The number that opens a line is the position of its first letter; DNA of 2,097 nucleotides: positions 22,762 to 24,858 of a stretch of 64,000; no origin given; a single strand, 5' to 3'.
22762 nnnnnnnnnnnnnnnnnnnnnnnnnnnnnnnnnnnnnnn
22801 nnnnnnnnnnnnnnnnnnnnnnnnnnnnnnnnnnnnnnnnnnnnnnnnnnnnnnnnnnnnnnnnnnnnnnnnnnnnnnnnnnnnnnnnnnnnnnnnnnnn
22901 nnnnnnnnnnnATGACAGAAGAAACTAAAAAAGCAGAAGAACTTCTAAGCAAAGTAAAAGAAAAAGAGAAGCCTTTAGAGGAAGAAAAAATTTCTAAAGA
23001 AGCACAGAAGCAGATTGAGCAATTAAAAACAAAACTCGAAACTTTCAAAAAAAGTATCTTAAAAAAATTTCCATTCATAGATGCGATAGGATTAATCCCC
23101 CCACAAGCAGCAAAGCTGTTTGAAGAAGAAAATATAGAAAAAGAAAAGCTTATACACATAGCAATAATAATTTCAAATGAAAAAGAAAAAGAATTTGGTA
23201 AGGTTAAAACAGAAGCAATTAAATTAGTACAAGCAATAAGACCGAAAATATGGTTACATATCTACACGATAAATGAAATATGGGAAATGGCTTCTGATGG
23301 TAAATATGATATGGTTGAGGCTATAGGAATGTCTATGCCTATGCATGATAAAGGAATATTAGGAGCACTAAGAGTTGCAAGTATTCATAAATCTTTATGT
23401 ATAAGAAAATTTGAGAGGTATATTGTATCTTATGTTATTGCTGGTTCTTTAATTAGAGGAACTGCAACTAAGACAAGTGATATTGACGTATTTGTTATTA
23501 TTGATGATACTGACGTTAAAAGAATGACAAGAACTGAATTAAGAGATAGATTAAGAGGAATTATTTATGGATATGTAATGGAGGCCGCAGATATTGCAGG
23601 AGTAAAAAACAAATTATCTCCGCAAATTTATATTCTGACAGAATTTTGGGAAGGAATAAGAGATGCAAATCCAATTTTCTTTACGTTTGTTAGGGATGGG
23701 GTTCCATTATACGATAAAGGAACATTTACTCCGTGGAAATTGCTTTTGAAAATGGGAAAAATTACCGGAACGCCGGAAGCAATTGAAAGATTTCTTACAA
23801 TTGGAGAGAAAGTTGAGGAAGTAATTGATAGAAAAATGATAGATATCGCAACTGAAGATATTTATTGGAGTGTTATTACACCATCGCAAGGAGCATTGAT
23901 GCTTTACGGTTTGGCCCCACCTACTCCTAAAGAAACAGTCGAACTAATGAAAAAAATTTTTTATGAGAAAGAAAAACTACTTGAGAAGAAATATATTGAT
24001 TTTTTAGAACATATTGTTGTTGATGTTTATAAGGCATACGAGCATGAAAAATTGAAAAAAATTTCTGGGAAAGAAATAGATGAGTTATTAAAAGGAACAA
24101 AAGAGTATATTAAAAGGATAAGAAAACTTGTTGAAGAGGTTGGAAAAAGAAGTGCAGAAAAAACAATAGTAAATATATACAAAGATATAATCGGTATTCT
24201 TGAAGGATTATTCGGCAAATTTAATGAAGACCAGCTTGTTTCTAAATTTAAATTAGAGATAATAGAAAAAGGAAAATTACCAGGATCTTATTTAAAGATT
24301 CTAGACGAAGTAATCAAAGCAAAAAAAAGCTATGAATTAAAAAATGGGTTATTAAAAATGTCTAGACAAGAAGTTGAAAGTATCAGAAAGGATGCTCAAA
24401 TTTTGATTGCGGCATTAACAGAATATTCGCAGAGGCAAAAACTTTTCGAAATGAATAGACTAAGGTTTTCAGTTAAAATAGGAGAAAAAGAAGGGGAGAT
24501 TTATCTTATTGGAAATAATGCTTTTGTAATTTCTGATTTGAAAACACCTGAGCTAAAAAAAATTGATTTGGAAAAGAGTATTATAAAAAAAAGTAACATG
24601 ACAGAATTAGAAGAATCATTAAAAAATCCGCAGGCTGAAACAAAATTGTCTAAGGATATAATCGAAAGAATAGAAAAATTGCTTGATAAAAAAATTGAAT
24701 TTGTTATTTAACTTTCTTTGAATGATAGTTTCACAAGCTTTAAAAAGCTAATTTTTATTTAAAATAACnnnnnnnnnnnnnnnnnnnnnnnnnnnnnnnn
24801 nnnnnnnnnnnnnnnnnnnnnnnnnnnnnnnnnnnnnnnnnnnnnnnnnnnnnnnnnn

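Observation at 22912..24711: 600-aa Pol-beta nucleotidyltransferase with long coiled-coil extensions, paralogous to a compact NTase/KNTase-like gene 6 kb away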

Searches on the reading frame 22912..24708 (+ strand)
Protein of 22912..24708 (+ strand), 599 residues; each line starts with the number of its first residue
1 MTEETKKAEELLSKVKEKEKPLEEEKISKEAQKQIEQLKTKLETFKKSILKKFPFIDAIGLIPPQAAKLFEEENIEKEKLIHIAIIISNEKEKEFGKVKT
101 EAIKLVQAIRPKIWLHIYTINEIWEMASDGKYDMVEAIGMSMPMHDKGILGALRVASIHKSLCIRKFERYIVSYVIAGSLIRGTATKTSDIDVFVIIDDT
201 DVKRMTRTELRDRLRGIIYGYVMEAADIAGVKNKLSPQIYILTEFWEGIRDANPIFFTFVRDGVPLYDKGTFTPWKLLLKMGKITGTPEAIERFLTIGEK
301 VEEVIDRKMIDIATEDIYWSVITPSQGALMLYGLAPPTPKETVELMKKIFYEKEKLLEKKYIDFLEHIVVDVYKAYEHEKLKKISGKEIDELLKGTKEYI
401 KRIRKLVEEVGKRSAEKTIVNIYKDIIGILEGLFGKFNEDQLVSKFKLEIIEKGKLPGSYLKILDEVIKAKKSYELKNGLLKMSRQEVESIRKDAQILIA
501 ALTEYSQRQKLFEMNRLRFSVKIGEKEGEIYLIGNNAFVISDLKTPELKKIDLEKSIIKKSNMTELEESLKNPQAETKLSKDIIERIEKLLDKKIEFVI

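Call 3: search_protein_families(library=pfam, proteins=[window:22912-24708:+], max_evalue=0.1)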
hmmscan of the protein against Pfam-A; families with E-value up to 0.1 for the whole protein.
window:22912-24708:+ (599 aa): 3 families
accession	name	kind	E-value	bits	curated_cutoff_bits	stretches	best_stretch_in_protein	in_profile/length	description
PF01909.29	NTP_transf_2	-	2.9e-06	28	21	1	168-208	11-48/93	Nucleotidyltransferase domain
PF18765.7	Polbeta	-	2.8e-05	24.6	26.9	1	171-217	13-58/93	Polymerase beta, Nucleotidyltransferase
PF22600.2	MTPAP-like_central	-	0.0074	16.8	27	1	166-206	36-74/139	Poly(A) RNA polymerase, mitochondrial-like, central palm domain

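Call 4: search_protein_families(library=ncbifam, proteins=[window:22912-24708:+], max_evalue=0.1)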
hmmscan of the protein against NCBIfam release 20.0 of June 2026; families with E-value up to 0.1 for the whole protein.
window:22912-24708:+ (599 aa): 4 families
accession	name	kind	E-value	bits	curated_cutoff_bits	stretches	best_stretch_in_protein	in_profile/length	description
NF047752.1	MntA_antitoxin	equivalog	0.00031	20.6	60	1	173-217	9-52/106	type VII toxin-antitoxin system MntA family adenylyltransferase antitoxin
NF041117.1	CBASS_cyclase_b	equivalog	0.01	15.5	200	1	174-209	39-76/275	CBASS oligonucleotide cyclase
NF035931.1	lectin_3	subfamily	0.013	14.9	300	0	190-232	156-198/226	lectin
NF041116.1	CBASS_cyclase_a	equivalog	0.05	12.7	200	1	171-217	45-96/317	CBASS oligonucleotide cyclase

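Call 6: search_solved_structures(query=window:22912-24708:+, max_evalue=1, show_alignments=2)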
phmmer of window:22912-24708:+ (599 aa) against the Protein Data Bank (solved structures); distinct sequences matched with E-value up to 1: 1.
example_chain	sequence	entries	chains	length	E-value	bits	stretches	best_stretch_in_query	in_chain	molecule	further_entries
3nku_A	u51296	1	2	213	0.34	12.9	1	176-206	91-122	DrrA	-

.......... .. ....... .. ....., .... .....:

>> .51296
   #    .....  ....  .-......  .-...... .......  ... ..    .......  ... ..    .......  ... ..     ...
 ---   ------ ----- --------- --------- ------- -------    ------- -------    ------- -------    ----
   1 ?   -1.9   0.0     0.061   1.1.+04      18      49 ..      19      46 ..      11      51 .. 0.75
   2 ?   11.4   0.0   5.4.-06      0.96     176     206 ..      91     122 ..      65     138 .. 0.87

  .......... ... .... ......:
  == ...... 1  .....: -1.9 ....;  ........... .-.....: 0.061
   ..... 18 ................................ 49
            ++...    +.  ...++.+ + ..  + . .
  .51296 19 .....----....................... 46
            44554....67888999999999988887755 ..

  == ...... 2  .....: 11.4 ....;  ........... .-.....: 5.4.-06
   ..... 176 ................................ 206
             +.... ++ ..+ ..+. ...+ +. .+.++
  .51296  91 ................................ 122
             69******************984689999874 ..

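Call 8: find_homologous_proteins(query=window:22912-24708:+)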
Query window:22912-24708:+ (599 aa): 3416 proteins with E <= 0.001 among 8000 candidates; the best 120 are listed.
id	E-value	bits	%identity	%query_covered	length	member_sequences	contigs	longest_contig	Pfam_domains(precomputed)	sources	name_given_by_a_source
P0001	0.0e+0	1271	100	100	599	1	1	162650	PF18765.8,PF01909.30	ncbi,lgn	ncbi:MAG: nucleotidyltransferase domain-containing protein [Candidatus Pacearchaeota archaeon]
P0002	0.0e+0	1016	77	100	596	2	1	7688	PF18765.8,PF01909.30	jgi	jgi:predicted nucleotidyltransferase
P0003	1.6e-297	1006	76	100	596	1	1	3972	PF18765.8,PF01909.30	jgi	-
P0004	6.1e-292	988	74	100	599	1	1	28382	PF18765.8,PF01909.30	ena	-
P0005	1.2e-287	973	73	99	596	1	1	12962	PF18765.8,PF01909.30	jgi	jgi:predicted nucleotidyltransferase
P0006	9.9e-280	947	71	100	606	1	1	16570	-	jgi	jgi:uncharacterized protein (UPF0332 family)/predicted nucleotidyltransferase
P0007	4.2e-272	922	68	100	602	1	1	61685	PF18765.8,PF01909.30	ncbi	-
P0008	8.4e-270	915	69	98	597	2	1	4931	PF01909.30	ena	-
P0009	1.2e-266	904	69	99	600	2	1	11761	-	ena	-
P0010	4.2e-255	866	67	93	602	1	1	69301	-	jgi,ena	-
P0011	1.9e-247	841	66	99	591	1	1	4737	PF18765.8,PF01909.30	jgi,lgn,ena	-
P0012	2.1e-243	827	64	99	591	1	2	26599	PF18765.8,PF01909.30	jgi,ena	-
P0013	4.1e-243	826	64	100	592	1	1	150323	PF18765.8,PF01909.30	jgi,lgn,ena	-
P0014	7.3e-243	826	62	99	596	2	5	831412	PF18765.8,PF01909.30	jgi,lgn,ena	jgi:predicted nucleotidyltransferase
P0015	6.1e-241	819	61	100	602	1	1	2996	PF18765.8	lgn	-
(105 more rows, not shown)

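Call 16: find_encoding_contigs(protein=P0014, flank=6000, max_places=3)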
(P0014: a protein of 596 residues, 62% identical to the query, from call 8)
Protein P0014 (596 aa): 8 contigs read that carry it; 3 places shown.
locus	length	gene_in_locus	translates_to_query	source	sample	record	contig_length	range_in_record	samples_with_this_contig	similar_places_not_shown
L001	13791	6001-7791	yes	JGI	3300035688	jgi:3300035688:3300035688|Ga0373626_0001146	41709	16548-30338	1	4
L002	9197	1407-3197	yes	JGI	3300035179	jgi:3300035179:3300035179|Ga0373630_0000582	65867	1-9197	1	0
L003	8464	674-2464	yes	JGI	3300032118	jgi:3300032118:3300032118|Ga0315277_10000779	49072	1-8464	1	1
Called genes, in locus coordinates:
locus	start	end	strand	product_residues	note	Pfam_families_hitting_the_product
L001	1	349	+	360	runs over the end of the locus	-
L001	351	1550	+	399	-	-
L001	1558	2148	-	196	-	PF00571:CBS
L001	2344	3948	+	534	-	PF00118:Cpn60_TCP1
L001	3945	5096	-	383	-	PF01702:TGT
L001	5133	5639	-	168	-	PF05014:Nuc_deoxyrib_tr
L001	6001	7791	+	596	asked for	PF01909:NTP_transf_2 (weak), PF18765:Polbeta (faint)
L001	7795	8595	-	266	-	PF02811:PHP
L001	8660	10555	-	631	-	PF04851:ResIII, PF13307:Helicase_C_2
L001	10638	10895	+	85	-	PF01247:Ribosomal_L35Ae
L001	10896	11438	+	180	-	PF00252:Ribosomal_L16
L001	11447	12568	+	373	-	PF01555:N6_N4_Mtase, PF01170:UPF0020, PF13847:Methyltransf_31 (weak)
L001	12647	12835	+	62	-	-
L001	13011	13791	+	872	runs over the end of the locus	PF01326:PPDK_N, PF00391:PEP-utilizers, PF02896:PEP-utilizers_C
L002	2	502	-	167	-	?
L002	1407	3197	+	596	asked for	PF01909:NTP_transf_2 (weak), PF18765:Polbeta (faint)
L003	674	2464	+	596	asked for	PF01909:NTP_transf_2 (weak), PF18765:Polbeta (faint)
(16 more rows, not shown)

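Call 24: predict_structure(alignment_id=A1)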
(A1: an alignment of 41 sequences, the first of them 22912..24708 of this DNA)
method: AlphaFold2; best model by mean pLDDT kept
length: 599 residues; sequences in the alignment: 41
mean_pLDDT: 80.0   pTM: 0.43
mean pLDDT of the five models: 80.0, 77.6, 76.7, 73.5, 71.6
residues with pLDDT >= 90: 143; 70-90: 343; 50-70: 72; < 50: 41
segments of 3 or more residues with pLDDT < 50: 6-27, 73-75, 180-186
pLDDT, mean of each block of 10 residues (from residue 1): 48 37 45 72 90 91 80 56 88 89 86 87 74 82 85 87 83 73 50 82 74 86 85 78 78 69 71 55 54 73 86 91 92 85 94 92 94 87 87 94 91 85 92 88 92 90 92 67 76 93 87 79 87 86 84 85 83 68 86 84
secondary structure, 60 per line:
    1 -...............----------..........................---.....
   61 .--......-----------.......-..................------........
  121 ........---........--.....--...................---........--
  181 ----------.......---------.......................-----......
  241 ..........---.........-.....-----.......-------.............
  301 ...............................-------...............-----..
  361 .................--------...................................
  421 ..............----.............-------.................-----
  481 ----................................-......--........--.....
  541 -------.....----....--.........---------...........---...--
elements in order: H2-16 H27-52 E56-61 H64-69 E81-87 H89-106 E113-119 H120-128 H132-139 E142-146 H149-167 E171-178 E191-197 H207-229 E235-241 H242-250 H254-262 E264-268 H274-280 H288-331 H339-353 H359-377 H386-434 H439-451 H459-475 H485-516 E518-523 E526-533 E536-540 E548-552 E557-560 H563-571 H581-591 E595-597

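Call 31: find_related_loci(query=A1, collection=genome_contigs, flank=8000)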
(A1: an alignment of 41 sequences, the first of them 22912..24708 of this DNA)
Query A1 (599 aa) in genome_contigs; peptide patterns used: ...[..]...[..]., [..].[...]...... (x = any residue, [..] = any of these).
575 stretches matched a pattern; 544 encode a relative of the query (tblastn E <= 1e-3); the best 80 are kept; 80 distinct loci.
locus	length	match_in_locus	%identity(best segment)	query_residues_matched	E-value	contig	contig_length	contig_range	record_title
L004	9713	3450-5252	61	1-599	0e+0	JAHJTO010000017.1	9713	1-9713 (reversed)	MAG: Nanoarchaeota archaeon isolate OS_PC_MetaG.mb.56 OS_PC_MetaG.mb.56_k141_115578, whole genome shotgun sequence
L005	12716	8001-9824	57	3-596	0e+0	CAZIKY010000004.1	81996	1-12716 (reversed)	MAG TPA_asm: Candidatus Woesearchaeota archaeon isolate SRP093185_co1_139 genome assembly, contig: NODE_95_length_81996_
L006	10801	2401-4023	56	27-570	0e+0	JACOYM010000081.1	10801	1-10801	MAG: Candidatus Pacearchaeota archaeon isolate NC_groundwater_179_Ag_S-0.1um_37_8 S4_GD2017_2_S1_scaffold_5146, whole ge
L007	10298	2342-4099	53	15-591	0e+0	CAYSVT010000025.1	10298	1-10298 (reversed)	MAG TPA_asm: Candidatus Woesearchaeota archaeon isolate binchicken_co266_155 genome assembly, contig: NODE_12092_length_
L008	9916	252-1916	55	4-540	0e+0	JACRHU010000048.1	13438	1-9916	MAG: Candidatus Pacearchaeota archaeon isolate NC_groundwater_1785_Pr3_B-0.1um_33_39 SR-2_scaffold_141_1971591, whole ge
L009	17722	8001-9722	51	24-591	0e+0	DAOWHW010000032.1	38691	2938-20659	MAG TPA_asm: archaeon isolate CSMAG_2027 CSMAG_2027_k141_1463876_length_38691_cov_57.4512, whole genome shotgun sequence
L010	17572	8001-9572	57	12-539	0e+0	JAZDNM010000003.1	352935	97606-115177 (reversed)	MAG: archaeon isolate MEGAHIT-group-0.710 k141_18382390, whole genome shotgun sequence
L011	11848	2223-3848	53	26-570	0e+0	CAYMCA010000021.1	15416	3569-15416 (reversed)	MAG TPA_asm: Candidatus Woesearchaeota archaeon isolate binchicken_co38_1125 genome assembly, contig: NODE_8117_length_1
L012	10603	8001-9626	53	26-570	0e+0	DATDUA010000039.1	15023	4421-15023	MAG TPA_asm: Candidatus Nanoarchaeia archaeon isolate SMAG_U8045 k141_882004, whole genome shotgun sequence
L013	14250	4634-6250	54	2-542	0e+0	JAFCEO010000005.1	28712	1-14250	Candidatus Pacearchaeota archaeon isolate Meg22_1214_Bin_14 Meg22_1214_Bin_14_scaffold_4253, whole genome shotgun sequen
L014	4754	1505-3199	50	27-589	0e+0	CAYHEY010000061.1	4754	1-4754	MAG TPA_asm: Candidatus Woesearchaeota archaeon isolate ERP119705_co12_128 genome assembly, contig: NODE_24712_length_47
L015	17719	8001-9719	52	24-591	0e+0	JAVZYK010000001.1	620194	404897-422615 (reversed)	MAG: Candidatus Pacearchaeota archaeon isolate JZ-3_201901_bins_14 JZ-3_201901_bins_14_scaffold_1, whole genome shotgun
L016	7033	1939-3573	52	4-541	0e+0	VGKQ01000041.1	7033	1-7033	MAG: Candidatus Pacearchaeota archaeon isolate M_DeepCast_400m_m2_082 M_DeepCast_400m_m2_082_Ga0194112_10022679, whole g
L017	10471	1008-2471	58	45-530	0e+0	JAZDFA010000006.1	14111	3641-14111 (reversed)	MAG: archaeon isolate MEGAHIT-group-0.177 k141_16474651, whole genome shotgun sequence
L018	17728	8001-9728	51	24-593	0e+0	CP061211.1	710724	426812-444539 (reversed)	MAG: Candidatus Pacearchaeota archaeon isolate Pace33H chromosome, complete genome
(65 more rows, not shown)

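Call 78: fold_search(model_id=the predicted structure, library=pdb)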
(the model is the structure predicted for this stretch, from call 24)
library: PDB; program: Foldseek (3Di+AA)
matches with E <= 10: 411; with E <= 0.001: 0
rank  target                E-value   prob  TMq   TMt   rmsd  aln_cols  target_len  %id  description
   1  6xz0                  2.0e-03  1.00  0.15  0.32  19.9       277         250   12  Crystal structure of spectinomycin adenyltransferase AAD(9) from Enterococcus faecialis with spectinomycin (released 2020-04-15)
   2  5lpa_A                1.0e-02  0.98  0.14  0.27  18.8       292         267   12  AadA E87Q in complex with ATP, calcium and dihydrostreptomycin (released 2018-01-17)
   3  6sxj                  1.2e-02  0.98  0.14  0.31  20.2       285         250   12  Crystal structure of spectinomycin adenyltransferase AAD(9) from Enterococcus faecialis (released 2020-04-15)
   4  6fzb_B                1.2e-02  0.98  0.14  0.29  19.1       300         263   12  AadA in complex with ATP, magnesium and streptomycin (released 2018-06-13)
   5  5luh_A                1.2e-02  0.97  0.14  0.28  19.2       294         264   12  AadA E87Q in complex with ATP, calcium and streptomycin (released 2018-01-17)
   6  5luh_B                1.2e-02  0.97  0.14  0.28  19.2       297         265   12  AadA E87Q in complex with ATP, calcium and streptomycin (released 2018-01-17)
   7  9dbj_A                1.7e-02  0.95  0.11  0.29  21.2       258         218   13  Structure of Hailong HalB R164A mutant with non-hydrolyzable dATP (released 2025-05-07)
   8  6xxq_A                1.8e-02  0.98  0.15  0.34  19.7       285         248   13  Crystal structure of spectinomycin adenyltransferase AAD(9) from Enterococcus faecialis with ATP and spectinomycin (released 2020-04-15)
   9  9dbh_A                1.9e-02  0.94  0.11  0.29  20.9       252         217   13  Structure of Hailong HalB in complex with oligodeoxyadenylate (released 2025-05-07)
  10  1kny_A                2.1e-02  0.93  0.13  0.27  20.2       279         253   13  KANAMYCIN NUCLEOTIDYLTRANSFERASE (released 1996-08-17)
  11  9dbj_E                2.3e-02  0.93  0.11  0.28  21.3       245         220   13  Structure of Hailong HalB R164A mutant with non-hydrolyzable dATP (released 2025-05-07)
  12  6fzb_A                2.7e-02  0.94  0.14  0.28  19.1       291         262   13  AadA in complex with ATP, magnesium and streptomycin (released 2018-06-13)
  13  5g4a_B                2.9e-02  0.93  0.14  0.28  18.6       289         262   12  AadA in complex with ATP and magnesium (released 2017-11-29)
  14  9dbj_F                3.0e-02  0.87  0.11  0.28  20.7       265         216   12  Structure of Hailong HalB R164A mutant with non-hydrolyzable dATP (released 2025-05-07)
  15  7ae9_G                3.3e-02  0.99  0.14  0.42  13.6       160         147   19  Crystal structure of mono-AMPylated HEPN(R46E) toxin in complex with MNT antitoxin (released 2020-12-30)
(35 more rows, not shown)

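Call 79: search_protein_families(library=padloc, proteins=[window:22912-24708:+], max_evalue=0.01)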
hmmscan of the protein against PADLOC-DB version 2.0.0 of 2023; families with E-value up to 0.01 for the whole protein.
window:22912-24708:+ (599 aa): 8 families
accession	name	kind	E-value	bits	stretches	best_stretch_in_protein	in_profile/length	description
PDLC04906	PDC-S09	-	1.3e-05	23.5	1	168-215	20-68/98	-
PDLC04903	PDC-S09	-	2.7e-05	22.4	1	168-207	23-61/108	-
PDLC04904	PDC-S09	-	0.00012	20.2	1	175-217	29-70/104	-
PDLC04902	PDC-S09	-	0.00019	19.7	1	170-217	19-67/97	-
PDLC04368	PDC-M05A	-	0.00048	18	1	166-206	102-142/201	-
PDLC00771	Cyclase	-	0.0062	13.9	0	177-208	48-79/271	oligonucleotide-cyclase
PDLC04905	PDC-S09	-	0.0067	14.8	0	175-218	25-70/101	-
PDLC04907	PDC-S09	-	0.0075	14.4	0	171-206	27-62/114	-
